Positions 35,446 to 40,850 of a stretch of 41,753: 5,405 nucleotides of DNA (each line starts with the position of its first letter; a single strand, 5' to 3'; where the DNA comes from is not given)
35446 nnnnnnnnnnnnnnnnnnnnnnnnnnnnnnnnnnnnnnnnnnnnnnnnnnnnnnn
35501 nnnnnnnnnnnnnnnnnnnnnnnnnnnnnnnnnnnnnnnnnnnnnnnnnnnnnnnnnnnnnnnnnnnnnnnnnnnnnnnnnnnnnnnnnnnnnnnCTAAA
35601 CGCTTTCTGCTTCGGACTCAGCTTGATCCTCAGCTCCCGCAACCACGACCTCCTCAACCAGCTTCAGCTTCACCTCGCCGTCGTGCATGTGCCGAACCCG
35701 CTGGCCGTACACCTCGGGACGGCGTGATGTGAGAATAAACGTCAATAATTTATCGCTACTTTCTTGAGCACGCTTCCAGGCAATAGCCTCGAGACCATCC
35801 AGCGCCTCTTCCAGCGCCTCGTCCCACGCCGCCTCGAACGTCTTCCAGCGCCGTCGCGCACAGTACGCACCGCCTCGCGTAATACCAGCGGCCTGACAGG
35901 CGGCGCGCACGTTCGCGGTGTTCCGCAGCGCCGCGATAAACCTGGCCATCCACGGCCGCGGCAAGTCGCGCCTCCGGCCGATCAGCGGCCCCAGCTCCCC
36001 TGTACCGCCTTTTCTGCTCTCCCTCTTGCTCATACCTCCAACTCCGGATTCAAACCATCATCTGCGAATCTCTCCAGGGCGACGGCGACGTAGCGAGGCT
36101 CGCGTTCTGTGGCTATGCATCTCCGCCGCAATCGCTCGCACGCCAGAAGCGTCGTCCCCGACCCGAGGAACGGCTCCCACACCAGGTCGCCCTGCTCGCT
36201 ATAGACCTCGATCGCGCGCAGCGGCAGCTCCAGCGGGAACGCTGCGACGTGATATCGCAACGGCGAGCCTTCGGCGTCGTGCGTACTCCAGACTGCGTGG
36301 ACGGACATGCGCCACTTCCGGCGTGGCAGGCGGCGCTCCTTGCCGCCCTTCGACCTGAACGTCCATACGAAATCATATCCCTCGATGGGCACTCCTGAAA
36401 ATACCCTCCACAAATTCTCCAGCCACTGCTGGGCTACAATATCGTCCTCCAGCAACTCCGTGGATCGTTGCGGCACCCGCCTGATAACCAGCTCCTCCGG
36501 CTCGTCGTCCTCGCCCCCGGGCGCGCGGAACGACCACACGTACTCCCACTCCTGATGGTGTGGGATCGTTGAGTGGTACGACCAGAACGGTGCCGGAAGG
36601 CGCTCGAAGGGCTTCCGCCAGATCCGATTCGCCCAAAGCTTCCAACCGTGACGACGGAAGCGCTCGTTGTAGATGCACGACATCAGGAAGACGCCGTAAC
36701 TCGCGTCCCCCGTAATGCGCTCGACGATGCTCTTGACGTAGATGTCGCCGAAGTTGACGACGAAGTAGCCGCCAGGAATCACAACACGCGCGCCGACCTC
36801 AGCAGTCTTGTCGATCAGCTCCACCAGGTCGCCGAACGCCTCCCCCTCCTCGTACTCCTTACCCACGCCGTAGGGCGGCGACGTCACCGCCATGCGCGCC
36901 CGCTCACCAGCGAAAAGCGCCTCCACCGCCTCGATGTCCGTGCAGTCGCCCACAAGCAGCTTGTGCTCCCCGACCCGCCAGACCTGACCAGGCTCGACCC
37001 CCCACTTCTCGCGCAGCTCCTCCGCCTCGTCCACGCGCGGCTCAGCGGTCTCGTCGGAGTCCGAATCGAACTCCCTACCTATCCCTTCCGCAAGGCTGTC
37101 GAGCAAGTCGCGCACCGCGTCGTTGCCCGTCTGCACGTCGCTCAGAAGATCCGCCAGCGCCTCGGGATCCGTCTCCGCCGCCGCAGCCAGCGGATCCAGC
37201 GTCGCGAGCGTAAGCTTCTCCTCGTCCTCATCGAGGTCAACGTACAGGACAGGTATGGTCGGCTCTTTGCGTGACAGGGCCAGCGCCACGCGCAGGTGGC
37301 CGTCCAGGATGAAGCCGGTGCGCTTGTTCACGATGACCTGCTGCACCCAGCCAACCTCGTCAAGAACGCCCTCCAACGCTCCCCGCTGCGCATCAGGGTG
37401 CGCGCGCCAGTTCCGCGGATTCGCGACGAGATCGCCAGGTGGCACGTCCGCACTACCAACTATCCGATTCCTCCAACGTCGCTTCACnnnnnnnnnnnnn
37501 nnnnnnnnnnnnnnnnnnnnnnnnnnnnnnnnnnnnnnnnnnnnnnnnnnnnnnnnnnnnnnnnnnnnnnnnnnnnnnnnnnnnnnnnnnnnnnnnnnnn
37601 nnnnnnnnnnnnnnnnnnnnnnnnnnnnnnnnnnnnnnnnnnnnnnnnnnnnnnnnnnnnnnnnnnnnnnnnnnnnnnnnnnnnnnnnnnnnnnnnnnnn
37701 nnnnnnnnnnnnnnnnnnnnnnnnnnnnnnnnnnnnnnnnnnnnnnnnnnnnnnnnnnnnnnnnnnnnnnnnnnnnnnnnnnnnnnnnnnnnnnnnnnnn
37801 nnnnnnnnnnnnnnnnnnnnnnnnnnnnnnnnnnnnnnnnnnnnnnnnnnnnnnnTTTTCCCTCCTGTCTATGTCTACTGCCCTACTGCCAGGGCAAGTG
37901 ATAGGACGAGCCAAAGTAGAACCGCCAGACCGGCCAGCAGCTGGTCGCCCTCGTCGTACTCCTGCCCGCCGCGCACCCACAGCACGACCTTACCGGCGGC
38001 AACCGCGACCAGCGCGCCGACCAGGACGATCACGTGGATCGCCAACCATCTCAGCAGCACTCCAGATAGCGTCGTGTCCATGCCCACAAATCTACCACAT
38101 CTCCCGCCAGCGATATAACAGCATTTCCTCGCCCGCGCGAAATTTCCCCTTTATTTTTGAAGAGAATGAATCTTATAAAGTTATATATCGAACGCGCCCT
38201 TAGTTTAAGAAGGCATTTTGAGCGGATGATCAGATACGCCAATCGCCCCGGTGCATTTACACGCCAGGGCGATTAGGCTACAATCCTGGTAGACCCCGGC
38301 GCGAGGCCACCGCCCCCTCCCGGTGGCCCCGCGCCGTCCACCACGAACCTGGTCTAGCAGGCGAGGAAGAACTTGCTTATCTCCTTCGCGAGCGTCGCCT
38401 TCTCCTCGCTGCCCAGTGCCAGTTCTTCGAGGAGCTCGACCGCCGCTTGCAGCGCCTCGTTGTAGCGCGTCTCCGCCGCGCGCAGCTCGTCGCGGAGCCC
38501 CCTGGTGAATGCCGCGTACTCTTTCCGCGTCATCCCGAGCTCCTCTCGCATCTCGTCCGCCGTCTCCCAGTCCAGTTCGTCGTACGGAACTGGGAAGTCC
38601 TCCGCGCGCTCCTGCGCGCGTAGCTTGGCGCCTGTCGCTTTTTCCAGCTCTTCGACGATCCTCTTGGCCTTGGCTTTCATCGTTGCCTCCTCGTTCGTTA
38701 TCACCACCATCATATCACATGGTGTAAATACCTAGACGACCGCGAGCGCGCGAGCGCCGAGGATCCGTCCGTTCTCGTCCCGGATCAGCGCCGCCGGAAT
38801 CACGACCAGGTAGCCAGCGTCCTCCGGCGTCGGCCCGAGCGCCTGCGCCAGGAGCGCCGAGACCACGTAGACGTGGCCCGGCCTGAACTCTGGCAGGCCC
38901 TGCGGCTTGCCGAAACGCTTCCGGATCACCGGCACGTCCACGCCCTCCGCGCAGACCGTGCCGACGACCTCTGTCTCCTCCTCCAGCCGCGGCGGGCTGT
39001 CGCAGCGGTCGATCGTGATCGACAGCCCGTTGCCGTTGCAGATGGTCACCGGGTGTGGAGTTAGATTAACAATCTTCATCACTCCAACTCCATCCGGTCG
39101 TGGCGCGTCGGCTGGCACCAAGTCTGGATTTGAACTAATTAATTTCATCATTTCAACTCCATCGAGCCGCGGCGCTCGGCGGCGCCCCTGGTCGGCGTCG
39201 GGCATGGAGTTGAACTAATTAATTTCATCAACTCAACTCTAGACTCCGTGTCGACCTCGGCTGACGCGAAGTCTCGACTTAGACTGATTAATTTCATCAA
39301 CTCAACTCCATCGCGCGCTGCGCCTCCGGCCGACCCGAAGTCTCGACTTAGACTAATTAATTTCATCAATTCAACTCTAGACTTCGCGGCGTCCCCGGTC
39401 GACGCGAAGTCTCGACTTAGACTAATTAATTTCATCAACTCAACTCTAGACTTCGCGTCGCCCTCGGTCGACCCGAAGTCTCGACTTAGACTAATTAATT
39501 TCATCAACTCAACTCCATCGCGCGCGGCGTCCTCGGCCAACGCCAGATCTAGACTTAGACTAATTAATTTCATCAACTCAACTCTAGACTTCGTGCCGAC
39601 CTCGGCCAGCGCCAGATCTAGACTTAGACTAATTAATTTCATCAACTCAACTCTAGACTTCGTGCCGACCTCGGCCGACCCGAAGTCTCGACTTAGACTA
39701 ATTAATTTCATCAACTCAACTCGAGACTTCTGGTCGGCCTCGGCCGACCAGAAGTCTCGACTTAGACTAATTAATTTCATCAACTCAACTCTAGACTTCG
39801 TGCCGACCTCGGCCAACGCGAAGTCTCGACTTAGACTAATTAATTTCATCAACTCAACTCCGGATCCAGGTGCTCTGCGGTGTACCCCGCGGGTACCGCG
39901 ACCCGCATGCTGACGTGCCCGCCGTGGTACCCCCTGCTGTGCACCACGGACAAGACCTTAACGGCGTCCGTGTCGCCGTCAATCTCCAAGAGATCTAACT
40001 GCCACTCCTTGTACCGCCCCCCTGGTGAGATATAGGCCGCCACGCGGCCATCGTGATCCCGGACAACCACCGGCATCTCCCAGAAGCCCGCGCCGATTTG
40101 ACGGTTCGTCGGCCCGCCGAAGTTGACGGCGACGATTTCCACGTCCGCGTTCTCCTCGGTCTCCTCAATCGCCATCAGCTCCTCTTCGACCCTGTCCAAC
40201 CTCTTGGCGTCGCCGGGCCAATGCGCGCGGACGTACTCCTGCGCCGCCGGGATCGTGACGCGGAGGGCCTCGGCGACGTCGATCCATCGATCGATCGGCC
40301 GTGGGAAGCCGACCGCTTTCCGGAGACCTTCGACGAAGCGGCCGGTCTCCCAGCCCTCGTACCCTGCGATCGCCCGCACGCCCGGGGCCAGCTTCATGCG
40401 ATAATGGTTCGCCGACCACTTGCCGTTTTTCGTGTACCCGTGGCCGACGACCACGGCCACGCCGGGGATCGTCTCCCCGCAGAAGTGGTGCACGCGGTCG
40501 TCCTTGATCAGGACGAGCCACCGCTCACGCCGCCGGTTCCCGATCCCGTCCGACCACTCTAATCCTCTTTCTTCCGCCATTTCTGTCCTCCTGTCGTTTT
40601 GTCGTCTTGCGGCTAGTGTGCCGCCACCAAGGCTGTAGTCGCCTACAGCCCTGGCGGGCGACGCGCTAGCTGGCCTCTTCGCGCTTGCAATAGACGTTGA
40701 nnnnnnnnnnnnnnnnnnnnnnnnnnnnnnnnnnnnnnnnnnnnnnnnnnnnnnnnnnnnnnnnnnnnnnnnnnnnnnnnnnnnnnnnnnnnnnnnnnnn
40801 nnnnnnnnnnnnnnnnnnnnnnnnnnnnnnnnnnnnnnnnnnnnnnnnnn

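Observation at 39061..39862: Twelve-unit 69-bp tandem array: AT-rich conserved core alternating with GC-rich palindromic segments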

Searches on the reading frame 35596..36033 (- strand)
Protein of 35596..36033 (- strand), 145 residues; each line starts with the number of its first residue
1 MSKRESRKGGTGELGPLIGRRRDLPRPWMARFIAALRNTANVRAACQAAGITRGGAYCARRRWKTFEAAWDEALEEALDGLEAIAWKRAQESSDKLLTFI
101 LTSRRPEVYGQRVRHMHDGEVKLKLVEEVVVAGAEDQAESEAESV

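Call 10: search_protein_families(library=pfam, proteins=[window:35596-36033:-], max_evalue=0.01)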
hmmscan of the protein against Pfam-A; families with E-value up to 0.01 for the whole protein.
window:35596-36033:- (145 aa): 0 families

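Call 11: search_protein_families(library=phrogs, proteins=[window:35596-36033:-], max_evalue=0.01)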
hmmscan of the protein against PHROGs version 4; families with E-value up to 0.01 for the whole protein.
window:35596-36033:- (145 aa): 3 families
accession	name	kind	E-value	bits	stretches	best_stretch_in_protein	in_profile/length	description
phrog_4044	-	head and packaging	4.1e-11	43.7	1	30-91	30-91/180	terminase small subunit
phrog_4102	-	head and packaging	0.00034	21.8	1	18-133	9-135/166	terminase small subunit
phrog_1482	-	head and packaging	0.0043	17.7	0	64-131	68-135/147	terminase small subunit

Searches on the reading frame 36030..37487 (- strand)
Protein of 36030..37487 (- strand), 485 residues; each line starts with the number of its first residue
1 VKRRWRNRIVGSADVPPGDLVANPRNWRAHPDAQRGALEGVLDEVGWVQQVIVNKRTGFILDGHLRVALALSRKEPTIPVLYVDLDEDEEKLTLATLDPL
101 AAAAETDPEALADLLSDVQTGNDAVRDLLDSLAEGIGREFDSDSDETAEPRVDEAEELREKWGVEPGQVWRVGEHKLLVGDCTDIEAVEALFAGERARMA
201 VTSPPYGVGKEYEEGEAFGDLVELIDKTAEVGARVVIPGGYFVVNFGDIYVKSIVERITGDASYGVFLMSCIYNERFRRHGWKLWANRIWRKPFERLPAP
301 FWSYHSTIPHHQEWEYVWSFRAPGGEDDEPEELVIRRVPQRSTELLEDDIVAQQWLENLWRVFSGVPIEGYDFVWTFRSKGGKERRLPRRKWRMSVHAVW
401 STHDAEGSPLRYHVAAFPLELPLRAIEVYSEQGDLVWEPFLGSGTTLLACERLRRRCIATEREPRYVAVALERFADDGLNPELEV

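Call 10: search_protein_families(library=pfam, proteins=[window:36030-37487:-], max_evalue=0.01)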
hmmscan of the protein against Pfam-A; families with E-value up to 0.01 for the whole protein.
window:36030-37487:- (485 aa): 1 family
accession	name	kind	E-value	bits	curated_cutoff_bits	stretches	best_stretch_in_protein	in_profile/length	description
PF01555.25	N6_N4_Mtase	-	9.5e-28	98.1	26.7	1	198-471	2-220/221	DNA methylase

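Call 11: search_protein_families(library=phrogs, proteins=[window:36030-37487:-], max_evalue=0.01)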
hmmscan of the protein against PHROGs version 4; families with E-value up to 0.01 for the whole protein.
window:36030-37487:- (485 aa): 15 families
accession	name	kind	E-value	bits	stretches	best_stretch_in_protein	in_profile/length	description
phrog_498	-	other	2.5e-58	199.1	1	14-476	37-422/633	DNA methyltransferase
phrog_67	-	other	3.2e-29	103.5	1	159-481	108-350/743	DNA methyltransferase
phrog_3008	-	other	1.1e-16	61.9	1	412-475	149-212/244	DNA methyltransferase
phrog_620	-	DNA, RNA and nucleotide metabolism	3.8e-15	57.5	1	15-129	12-124/217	ParB-like partition protein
phrog_9353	-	unknown function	5.4e-13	50.4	1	25-127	24-131/245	-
phrog_8071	-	DNA, RNA and nucleotide metabolism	1.3e-11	45.4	1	13-210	8-207/389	ParB-like partition protein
phrog_23085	-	unknown function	1.3e-09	38.8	1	412-475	43-106/138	-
phrog_8769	-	other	8.4e-09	36.2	1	434-474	13-53/71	methyltransferase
phrog_16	-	DNA, RNA and nucleotide metabolism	2.7e-06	26.9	1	334-470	817-905/986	DNA helicase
phrog_18293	-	other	3.8e-06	27.8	1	418-474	51-107/119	methyltransferase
phrog_723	-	DNA, RNA and nucleotide metabolism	4.3e-05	24.4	1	13-120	14-124/223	ParB-like partition protein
phrog_6952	-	other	0.00018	22.4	1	413-463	114-164/181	DNA methyltransferase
phrog_930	-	DNA, RNA and nucleotide metabolism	0.0015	19.4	1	19-111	14-105/223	ParB-like partition protein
phrog_18146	-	other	0.0052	16.7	0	411-450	48-87/452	DNA methyltransferase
phrog_940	-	DNA, RNA and nucleotide metabolism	0.0074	16.5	1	20-164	14-146/388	nuclease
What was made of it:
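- On Partition centromere (parS / sopC / parC type): The ParB-N domain is fused to an N6/N4 methyltransferase at 36030-37487 (calls 10, 11).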

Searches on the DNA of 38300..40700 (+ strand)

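Call 5: search_dna_similar(query=window:38300-40700:+, collection=phages, mode=near)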
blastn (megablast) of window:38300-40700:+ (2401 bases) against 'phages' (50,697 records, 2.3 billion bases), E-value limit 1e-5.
No match.

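Call 56: search_rna_families(source=window, start=38950, end=39950, threshold=evalue, max_evalue=10)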
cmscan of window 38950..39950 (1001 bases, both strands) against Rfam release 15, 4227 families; matches with E-value up to 10: 16.
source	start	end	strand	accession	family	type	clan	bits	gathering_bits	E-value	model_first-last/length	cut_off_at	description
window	39702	39776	-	RF03716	mir-7131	Gene; miRNA;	-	31.1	74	0.00032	1-84/84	no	mir-7131 microRNA precursor family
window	39726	39824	-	RF03702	MIR851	Gene; miRNA;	-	24.9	90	0.027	1-108/108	no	MIR851 microRNA precursor family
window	39714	39767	-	RF04145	MIR8706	Gene; miRNA;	-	24.6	95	0.04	1-101/101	no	MIR8706 microRNA precursor family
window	39714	39767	+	RF04145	MIR8706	Gene; miRNA;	-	24.5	95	0.041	1-101/101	no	MIR8706 microRNA precursor family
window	39681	39731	-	RF03459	mir-1890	Gene; miRNA;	-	21.8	76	0.17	1-78/78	no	mir-1890 microRNA precursor family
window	39702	39782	-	RF03759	MIR8703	Gene; miRNA;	-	19.8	94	2.8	1-83/83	no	MIR8703 microRNA precursor family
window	39656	39756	+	RF01038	mir-1307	Gene; miRNA;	-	18.9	69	1.6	1-90/90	no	mir-1307 microRNA precursor family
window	39150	39217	-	RF03867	mir-4081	Gene; miRNA;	-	18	70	2.9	1-51/51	no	mir-4081 microRNA precursor family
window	39149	39216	+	RF03867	mir-4081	Gene; miRNA;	-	17.7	70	3.6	1-51/51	no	mir-4081 microRNA precursor family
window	39397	39463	+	RF04145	MIR8706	Gene; miRNA;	-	17.5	95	3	1-101/101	no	MIR8706 microRNA precursor family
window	39667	39745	-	RF04259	mir-2003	Gene; miRNA;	-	17.1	114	3.6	1-87/87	no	mir-2003 microRNA precursor family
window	38991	39102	+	RF01671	P18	Gene; sRNA;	-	15.5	60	8.4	1-135/135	no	Pseudomonas sRNA P18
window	39012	39093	+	RF00292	snoTBR5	Gene; snRNA; snoRNA; CD-box;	-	15.3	44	1.4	1-94/94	no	Small nucleolar RNA TBR5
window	38959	39033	+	RF01516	v-snoRNA-1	Gene; snRNA; snoRNA; CD-box;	-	14.4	75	4.9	1-65/65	no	Human herpesvirus 1 small nucleolar RNA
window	39127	39153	+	RF02750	ES003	Gene; sRNA;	-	14.3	37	7.3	27-53/53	no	ES003 sRNA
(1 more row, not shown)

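Call 89: search_dna_similar(query=window:39050-39870:-, collection=phages, mode=distant, max_evalue=0.01)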
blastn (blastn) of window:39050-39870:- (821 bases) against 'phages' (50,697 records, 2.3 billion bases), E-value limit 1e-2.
No match.

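Call 90: search_dna_similar(query=window:39050-39870:-, collection=plasmids, mode=distant, max_evalue=0.01)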
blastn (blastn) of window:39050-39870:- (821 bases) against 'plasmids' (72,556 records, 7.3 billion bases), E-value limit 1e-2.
No match.

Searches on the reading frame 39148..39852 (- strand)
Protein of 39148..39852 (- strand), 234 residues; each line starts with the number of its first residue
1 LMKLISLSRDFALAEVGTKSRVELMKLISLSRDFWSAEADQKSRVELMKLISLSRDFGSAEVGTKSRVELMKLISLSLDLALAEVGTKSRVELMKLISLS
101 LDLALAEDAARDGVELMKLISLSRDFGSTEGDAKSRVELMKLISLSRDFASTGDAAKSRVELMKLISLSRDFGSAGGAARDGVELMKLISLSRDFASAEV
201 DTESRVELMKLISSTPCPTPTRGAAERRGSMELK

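Call 10: search_protein_families(library=pfam, proteins=[window:39148-39852:-], max_evalue=0.01)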
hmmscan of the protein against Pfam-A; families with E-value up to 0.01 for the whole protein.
window:39148-39852:- (234 aa): 5 families
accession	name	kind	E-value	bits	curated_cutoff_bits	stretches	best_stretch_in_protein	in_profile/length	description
PF21985.2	TR61B_FKBP-like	-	4e-06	27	27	0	79-100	3-24/55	TR61B FKBP-like domain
PF19496.4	DUF6031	-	1.5e-05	25.3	25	0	70-140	55-124/175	Family of unknown function (DUF6031)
PF06429.18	Flg_bbr_C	-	2.9e-05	23.9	23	0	184-196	15-27/46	Flagellar basal body rod FlgEFG protein C-terminal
PF18622.7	HTH_55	-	0.00044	21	27.1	0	129-160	25-54/107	RctB helix turn helix domain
PF21042.2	Stu2_CTS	-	0.00091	19.2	27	0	19-26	14-21/23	Stu2, C-terminal segment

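Call 11: search_protein_families(library=phrogs, proteins=[window:39148-39852:-], max_evalue=0.01)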
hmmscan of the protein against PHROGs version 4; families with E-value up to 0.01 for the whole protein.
window:39148-39852:- (234 aa): 7 families
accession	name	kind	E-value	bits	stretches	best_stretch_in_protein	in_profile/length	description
phrog_27436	-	unknown function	1.2e-08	35.7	0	67-93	4-30/70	-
phrog_32031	-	unknown function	1.2e-06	29.3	0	157-176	15-34/34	-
phrog_34299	-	unknown function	1.4e-05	25.5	0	16-26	22-32/52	-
phrog_6408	-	unknown function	0.00081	20.7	0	106-144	27-65/83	-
phrog_20979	-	unknown function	0.0018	19.1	0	46-58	20-32/51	-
phrog_34131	-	unknown function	0.0056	17.8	0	204-213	24-33/51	-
phrog_16753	-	unknown function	0.008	17.6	0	46-77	6-35/97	-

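Call 40: find_homologous_proteins(query=window:39148-39849:-, max_evalue=0.01)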
Query window:39148-39849:-: 8000 candidates shared short words with the query, none scored E <= 0.01.
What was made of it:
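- Tried and rejected: The word-index search returned nothing, not even the self hit, probably because of repeat or bias filtering (call 40).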

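Call 49: predict_structure(protein=window:39148-39849:-)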
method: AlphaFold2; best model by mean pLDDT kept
length: 233 residues; sequences in the alignment: 1
mean_pLDDT: 47.0   pTM: 0.35
mean pLDDT of the five models: 47.0, 41.7, 39.3, 37.9, 37.3
residues with pLDDT >= 90: 0; 70-90: 0; 50-70: 92; < 50: 141
segments of 3 or more residues with pLDDT < 50: 1-12, 103-199, 210-233
pLDDT, mean of each block of 10 residues (from residue 1): 42 53 59 60 61 54 54 53 53 54 47 46 39 45 42 41 39 37 41 42 50 38 36 37
secondary structure, 60 per line:
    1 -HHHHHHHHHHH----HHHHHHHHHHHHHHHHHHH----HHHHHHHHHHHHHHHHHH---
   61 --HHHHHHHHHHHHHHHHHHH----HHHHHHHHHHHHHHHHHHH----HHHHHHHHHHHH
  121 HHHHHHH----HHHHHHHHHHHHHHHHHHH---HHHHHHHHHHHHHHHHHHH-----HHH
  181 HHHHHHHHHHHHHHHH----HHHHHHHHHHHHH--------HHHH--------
elements in order: H2-12 H17-35 H40-57 H63-81 H86-104 H109-127 H132-150 H154-172 H178-196 H201-213 H222-225
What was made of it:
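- On Protein-coding gene (translated ORF): The single-sequence AlphaFold model has pLDDT 47 (call 49).
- The AlphaFold single-sequence model is poor (pLDDT 47, call 49). The model predicts regular 19-residue helices (call 49).
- Tried and rejected: The AlphaFold model of the array ORF was uninformative (call 49).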

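Call 86: search_protein_representatives(protein=window:39148-39849:-)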
Query: 233 residues. Proteins with E-value up to 0.001 (for the whole library): 3; up to 1e-10: 0; up to 1e-30: 0. The best 3 are listed.
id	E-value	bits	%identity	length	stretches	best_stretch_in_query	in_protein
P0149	3.7e-10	56.2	24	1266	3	5-209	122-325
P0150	1.0e-07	48.2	34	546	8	25-57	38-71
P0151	9.9e-05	38.5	28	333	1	59-216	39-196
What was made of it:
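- The protein is an orphan (calls 40, 86).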
